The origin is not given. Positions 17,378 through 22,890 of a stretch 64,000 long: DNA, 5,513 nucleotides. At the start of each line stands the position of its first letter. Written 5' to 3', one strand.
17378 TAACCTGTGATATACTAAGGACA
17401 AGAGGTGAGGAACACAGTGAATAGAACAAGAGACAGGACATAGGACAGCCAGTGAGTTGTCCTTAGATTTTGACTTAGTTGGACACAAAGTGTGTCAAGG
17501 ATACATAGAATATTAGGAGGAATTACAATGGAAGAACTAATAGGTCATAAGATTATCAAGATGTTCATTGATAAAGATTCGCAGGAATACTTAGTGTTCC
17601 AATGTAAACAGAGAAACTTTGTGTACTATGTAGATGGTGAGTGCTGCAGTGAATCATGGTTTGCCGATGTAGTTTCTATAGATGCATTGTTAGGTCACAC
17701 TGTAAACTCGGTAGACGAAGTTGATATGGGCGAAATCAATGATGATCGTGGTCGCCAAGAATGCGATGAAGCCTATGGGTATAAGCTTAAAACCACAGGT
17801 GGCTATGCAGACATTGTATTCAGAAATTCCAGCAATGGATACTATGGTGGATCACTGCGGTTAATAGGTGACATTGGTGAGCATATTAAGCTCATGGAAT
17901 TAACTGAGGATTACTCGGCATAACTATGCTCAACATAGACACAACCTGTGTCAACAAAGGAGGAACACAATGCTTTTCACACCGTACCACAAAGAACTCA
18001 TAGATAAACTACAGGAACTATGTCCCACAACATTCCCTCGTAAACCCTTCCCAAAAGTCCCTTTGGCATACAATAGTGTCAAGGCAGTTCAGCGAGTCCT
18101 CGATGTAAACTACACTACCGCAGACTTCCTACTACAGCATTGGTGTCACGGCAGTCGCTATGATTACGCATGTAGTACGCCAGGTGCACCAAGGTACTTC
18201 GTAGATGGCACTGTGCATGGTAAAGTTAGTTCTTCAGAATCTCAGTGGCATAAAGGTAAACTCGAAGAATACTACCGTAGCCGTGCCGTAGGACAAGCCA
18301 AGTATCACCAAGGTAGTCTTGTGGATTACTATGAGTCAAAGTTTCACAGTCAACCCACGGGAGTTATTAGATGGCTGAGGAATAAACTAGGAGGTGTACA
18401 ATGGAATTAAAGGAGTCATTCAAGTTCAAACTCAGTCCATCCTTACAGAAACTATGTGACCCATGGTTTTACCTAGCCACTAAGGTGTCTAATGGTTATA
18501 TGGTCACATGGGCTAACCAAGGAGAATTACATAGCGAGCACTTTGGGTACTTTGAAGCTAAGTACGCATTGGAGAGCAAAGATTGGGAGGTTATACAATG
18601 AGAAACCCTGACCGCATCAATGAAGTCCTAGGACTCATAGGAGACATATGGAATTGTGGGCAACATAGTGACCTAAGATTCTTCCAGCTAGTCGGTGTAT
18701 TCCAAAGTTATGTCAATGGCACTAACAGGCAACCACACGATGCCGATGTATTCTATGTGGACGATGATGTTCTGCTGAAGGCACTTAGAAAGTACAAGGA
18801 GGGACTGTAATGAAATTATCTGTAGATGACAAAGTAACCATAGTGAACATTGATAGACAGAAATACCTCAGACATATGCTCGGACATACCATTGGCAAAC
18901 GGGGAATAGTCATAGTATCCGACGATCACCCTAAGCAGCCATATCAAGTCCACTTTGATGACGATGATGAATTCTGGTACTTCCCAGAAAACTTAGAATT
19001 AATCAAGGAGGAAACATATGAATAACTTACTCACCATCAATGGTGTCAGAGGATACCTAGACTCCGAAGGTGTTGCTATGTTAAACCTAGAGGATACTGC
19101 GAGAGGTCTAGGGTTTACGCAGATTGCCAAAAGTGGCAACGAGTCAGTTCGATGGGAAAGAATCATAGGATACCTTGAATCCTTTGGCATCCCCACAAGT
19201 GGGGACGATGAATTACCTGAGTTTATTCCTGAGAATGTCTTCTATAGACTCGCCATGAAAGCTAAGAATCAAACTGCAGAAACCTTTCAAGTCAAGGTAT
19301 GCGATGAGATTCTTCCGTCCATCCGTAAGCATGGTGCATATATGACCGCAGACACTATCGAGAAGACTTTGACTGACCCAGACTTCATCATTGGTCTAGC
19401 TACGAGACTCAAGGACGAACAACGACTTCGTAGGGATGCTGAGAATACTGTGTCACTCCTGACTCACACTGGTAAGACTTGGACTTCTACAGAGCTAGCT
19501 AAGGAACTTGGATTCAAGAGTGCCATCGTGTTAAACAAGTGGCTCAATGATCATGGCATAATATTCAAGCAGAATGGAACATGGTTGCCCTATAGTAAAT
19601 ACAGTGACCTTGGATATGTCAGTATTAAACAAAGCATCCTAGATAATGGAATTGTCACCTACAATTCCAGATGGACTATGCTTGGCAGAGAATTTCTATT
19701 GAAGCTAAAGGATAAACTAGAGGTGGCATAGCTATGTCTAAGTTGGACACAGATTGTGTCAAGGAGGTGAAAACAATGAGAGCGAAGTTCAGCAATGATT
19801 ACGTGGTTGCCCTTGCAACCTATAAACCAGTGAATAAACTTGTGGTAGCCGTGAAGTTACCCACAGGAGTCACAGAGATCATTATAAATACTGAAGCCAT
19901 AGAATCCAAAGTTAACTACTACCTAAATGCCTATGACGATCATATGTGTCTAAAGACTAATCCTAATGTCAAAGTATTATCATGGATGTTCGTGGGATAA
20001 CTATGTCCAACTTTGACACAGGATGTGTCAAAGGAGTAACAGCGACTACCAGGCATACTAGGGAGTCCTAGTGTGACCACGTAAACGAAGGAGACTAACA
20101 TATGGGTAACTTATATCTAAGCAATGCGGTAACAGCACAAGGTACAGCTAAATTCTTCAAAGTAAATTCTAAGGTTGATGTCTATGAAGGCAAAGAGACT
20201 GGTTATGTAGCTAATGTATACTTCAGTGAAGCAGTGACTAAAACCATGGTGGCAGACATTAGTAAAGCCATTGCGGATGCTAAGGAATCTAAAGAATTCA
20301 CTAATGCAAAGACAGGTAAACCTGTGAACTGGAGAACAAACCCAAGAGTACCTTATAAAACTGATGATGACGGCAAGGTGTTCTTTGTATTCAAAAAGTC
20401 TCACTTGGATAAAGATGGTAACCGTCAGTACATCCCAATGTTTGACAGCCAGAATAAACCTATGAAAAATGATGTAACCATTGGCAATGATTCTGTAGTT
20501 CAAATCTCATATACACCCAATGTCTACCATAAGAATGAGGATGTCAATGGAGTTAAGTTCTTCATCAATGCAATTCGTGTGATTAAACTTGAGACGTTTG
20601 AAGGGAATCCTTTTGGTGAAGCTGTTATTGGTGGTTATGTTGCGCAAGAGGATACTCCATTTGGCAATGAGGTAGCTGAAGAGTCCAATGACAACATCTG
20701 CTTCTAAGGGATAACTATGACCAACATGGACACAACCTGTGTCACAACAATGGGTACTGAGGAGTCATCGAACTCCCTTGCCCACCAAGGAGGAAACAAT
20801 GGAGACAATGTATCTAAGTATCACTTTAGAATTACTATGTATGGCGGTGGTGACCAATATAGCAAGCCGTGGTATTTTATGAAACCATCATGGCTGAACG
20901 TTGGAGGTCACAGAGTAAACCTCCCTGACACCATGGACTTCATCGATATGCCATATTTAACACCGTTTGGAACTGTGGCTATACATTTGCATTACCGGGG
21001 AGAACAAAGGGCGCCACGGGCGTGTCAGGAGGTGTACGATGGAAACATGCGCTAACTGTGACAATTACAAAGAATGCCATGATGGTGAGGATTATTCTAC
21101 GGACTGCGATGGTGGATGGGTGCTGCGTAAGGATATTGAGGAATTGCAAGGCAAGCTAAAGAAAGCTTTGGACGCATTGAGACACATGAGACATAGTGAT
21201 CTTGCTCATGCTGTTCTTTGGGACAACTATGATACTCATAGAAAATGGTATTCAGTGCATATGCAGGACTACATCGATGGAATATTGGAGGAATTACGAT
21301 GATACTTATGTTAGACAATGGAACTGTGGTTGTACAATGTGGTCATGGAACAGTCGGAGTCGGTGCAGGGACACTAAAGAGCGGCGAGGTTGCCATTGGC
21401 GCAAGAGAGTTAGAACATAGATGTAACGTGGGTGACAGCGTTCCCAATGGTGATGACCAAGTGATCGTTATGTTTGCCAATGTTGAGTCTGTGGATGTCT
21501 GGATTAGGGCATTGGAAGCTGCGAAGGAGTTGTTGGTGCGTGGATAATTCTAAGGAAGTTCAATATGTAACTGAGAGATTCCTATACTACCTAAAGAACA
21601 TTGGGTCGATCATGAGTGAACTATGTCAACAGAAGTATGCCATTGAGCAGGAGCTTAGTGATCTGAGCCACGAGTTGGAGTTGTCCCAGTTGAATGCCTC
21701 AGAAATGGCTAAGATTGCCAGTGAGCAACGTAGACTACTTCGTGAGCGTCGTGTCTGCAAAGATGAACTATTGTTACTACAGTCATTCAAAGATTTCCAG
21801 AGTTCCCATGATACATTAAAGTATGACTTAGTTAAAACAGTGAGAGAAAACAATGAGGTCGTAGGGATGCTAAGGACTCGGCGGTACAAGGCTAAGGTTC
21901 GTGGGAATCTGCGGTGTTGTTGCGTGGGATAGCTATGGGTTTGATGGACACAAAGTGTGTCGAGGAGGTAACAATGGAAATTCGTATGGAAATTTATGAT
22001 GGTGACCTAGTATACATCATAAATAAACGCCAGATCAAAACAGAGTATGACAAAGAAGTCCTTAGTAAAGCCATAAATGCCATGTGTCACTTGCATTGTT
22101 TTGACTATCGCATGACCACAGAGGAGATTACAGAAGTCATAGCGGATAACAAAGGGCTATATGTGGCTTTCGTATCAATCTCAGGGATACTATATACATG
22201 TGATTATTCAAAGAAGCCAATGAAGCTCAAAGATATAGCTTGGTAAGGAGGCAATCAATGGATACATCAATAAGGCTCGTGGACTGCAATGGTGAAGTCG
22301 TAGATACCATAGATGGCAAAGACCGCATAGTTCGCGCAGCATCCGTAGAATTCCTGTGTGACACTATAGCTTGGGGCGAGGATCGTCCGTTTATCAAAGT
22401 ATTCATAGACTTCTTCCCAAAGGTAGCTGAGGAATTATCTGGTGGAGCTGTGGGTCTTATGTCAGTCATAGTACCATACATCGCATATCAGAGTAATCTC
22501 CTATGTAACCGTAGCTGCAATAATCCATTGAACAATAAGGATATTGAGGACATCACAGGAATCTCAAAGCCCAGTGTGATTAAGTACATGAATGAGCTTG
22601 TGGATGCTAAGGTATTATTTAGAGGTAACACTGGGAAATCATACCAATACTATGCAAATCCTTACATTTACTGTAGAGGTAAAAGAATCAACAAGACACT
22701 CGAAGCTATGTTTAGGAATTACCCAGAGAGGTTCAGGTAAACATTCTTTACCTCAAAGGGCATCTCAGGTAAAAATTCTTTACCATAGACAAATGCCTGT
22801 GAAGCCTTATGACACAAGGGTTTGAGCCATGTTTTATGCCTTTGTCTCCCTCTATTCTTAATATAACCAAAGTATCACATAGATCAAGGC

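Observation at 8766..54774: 25 copies of a polar ~36-bp motif punctuate the early/middle genome at gene junctions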

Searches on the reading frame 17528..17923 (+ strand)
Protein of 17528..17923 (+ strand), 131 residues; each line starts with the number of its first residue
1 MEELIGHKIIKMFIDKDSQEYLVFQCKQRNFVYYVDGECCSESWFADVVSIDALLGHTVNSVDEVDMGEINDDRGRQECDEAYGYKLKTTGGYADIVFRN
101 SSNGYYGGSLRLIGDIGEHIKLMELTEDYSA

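Call 39: search_protein_families(library=pfam, max_evalue=0.01, proteins=[window:17528-17923:+])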
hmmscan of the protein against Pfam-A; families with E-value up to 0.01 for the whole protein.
window:17528-17923:+ (131 aa): 1 family
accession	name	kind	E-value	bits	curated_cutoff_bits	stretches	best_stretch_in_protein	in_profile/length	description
PF24240.1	DUF7448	-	2.5e-18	66.8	27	1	2-110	1-102/104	Domain of unknown function (DUF7448)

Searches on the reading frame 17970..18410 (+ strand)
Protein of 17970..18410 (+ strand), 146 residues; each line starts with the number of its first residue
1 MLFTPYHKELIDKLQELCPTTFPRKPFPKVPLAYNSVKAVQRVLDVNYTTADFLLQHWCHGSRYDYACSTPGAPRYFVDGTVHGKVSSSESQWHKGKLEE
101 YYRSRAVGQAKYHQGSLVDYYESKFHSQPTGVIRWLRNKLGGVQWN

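Call 9: search_protein_families(library=pfam, proteins=[window:17970-18410:+])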
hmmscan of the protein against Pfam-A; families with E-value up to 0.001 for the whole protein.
window:17970-18410:+ (146 aa): 1 family
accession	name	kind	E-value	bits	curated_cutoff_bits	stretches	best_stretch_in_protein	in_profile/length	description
PF04352.18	ProQ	-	7.7e-08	32.7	27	1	8-105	5-103/109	ProQ/FINO family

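Call 21: find_related_loci(query=window:17970-18410:+, collection=viral_contigs, flank=10000)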
Query window:17970-18410:+ (146 aa) in viral_contigs; peptide patterns used: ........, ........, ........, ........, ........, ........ (x = any residue, [..] = any of these).
8 stretches matched a pattern, but none encodes a relative of the query by tblastn (E <= 1e-3).

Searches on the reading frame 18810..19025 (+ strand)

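Call 39: search_protein_families(library=pfam, max_evalue=0.01, proteins=[window:18810-19025:+])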
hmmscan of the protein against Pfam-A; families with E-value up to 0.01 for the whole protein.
window:18810-19025:+ (71 aa): 1 family
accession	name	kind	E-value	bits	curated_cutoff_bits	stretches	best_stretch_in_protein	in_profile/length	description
PF08940.17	DUF1918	-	0.0041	17.2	24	1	33-59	25-52/58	Domain of unknown function (DUF1918)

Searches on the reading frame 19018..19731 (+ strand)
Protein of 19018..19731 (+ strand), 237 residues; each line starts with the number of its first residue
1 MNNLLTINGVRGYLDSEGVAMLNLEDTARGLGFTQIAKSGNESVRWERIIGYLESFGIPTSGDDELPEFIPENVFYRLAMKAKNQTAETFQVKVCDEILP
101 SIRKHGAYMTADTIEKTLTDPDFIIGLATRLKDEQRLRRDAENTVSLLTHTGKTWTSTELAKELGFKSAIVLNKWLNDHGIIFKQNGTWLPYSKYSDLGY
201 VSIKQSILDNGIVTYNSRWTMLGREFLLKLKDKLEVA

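Call 15: find_homologous_proteins(query=window:19018-19731:+)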
Query window:19018-19731:+ (237 aa): 6666 proteins with E <= 0.001 among 7552 candidates; the best 120 are listed.
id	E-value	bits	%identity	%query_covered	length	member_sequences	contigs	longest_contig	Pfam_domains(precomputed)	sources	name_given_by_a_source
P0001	1.9e-154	530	100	100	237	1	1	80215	PF02498.23,PF03374.20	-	-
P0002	8.9e-114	397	79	100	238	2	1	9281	PF03374.20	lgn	-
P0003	1.5e-88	314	63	97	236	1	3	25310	PF02498.23,PF03374.20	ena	-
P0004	3.7e-88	313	60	96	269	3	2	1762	PF02498.23,PF03374.20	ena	-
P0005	1.0e-86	308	62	97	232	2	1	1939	PF02498.23,PF03374.20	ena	-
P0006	1.5e-85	304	61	97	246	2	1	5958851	PF02498.23,PF03374.20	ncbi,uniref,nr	ncbi:phage antirepressor KilAC domain-containing protein [Paenibacillus sp. S25]|uniref:phage antire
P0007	3.5e-84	300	62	97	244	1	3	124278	PF02498.23,PF03374.20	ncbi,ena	-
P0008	6.0e-84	299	61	98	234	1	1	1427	PF02498.23,PF03374.20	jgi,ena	-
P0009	2.1e-83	297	59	97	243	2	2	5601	PF02498.23,PF03374.20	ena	-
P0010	1.2e-82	295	62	97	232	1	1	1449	PF02498.23,PF03374.20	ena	-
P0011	2.2e-81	291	58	97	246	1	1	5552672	PF03374.20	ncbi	ncbi:phage antirepressor KilAC domain-containing protein [Paenibacillus sp. S33]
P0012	2.5e-81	291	59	97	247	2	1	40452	PF02498.23,PF03374.20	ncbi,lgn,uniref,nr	ncbi:phage antirepressor KilAC domain-containing protein [Paenibacillus polymyxa]|uniref:phage antir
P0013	6.4e-81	289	59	97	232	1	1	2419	PF02498.23,PF03374.20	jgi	jgi:prophage antirepressor-like protein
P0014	6.5e-81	289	57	97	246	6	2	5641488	PF03374.20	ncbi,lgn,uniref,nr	ncbi:hypothetical protein NS115_16235 [Paenibacillus jamilae]|uniref:Uncharacterized protein n=1 Tax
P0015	1.9e-80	288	60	97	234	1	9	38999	PF02498.23,PF03374.20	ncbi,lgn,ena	-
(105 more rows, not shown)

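Call 16: find_encoding_contigs(protein=P0002, flank=10000, max_places=3)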
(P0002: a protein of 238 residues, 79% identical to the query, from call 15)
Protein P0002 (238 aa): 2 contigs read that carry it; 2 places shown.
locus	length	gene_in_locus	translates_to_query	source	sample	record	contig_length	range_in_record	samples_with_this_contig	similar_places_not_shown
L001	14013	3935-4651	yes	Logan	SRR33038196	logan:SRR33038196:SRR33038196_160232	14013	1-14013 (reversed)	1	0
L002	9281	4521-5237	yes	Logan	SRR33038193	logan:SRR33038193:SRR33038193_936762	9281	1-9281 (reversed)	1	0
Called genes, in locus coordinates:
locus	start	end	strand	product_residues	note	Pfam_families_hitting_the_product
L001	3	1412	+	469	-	?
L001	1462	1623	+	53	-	-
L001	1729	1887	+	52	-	-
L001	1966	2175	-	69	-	-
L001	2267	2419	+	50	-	-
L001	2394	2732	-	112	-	PF24250:HVO_2718 (faint)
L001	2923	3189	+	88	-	-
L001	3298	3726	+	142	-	PF04352:ProQ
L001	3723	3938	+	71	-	-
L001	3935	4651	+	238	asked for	PF03374:ANT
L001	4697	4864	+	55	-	-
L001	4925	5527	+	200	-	PF21265:SBB_T7 (weak)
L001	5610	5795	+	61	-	-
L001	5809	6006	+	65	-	-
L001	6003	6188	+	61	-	-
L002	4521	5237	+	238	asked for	PF03374:ANT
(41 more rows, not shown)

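Call 17: find_encoding_contigs(protein=P0003, flank=10000, max_places=3)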
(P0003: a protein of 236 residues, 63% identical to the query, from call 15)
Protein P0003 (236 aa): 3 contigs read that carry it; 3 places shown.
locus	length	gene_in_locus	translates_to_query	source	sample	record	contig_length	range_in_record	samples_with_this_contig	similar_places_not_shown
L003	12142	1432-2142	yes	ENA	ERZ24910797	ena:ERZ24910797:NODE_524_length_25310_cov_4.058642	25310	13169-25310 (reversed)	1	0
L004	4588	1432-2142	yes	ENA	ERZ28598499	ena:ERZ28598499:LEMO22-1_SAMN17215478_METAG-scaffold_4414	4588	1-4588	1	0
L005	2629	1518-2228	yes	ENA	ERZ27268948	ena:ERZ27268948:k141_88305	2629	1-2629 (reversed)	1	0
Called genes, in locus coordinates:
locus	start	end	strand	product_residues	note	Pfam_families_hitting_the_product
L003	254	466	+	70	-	-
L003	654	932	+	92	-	PF13597:NRDD (weak)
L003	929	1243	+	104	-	PF01844:HNH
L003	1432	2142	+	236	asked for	PF02498:Bro-N (weak), PF03374:ANT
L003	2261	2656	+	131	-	-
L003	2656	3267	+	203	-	PF18894:PhageMetallopep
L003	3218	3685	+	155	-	PF13022:HTH_Tnp_1_2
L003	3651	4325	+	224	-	-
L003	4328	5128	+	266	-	-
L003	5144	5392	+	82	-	-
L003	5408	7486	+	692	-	PF23899:SU10_portal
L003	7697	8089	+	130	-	PF15891:Nuc_deoxyri_tr2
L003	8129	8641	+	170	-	PF11195:Tad2-like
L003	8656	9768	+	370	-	-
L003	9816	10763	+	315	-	PF17236:SU10_MCP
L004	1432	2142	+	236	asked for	PF02498:Bro-N (weak), PF03374:ANT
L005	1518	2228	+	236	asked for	PF02498:Bro-N (weak), PF03374:ANT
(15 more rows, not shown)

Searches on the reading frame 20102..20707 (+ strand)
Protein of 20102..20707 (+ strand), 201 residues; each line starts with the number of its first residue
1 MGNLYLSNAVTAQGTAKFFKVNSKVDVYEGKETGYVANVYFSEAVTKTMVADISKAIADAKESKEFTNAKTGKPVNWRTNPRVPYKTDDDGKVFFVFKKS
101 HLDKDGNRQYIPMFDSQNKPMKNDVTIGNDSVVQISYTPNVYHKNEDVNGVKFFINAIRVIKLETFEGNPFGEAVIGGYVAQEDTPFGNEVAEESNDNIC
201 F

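Call 39: search_protein_families(library=pfam, max_evalue=0.01, proteins=[window:20102-20707:+])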
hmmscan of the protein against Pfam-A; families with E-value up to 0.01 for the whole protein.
window:20102-20707:+ (201 aa): 1 family
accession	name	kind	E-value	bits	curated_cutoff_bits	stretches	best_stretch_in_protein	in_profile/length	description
PF21265.3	SBB_T7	-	1.7e-05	24.9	27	1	46-163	48-169/169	Single-stranded DNA-binding protein, Bacteriophage T7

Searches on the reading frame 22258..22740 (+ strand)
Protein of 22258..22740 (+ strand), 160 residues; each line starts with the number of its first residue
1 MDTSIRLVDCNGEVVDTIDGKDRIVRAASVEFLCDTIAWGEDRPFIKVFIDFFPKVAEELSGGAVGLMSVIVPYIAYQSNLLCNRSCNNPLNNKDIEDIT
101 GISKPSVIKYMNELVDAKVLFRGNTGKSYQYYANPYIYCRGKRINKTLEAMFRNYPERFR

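Call 81: search_protein_families(library=pfam, max_evalue=0.01, proteins=[window:22258-22740:+])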
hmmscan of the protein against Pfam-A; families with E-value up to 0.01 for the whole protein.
window:22258-22740:+ (160 aa): 1 family
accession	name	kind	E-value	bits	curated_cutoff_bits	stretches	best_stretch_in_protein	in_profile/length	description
PF07106.19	TBPIP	-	0.006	16.9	22.8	0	86-133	12-61/62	TBPIP/Hop2 winged helix domain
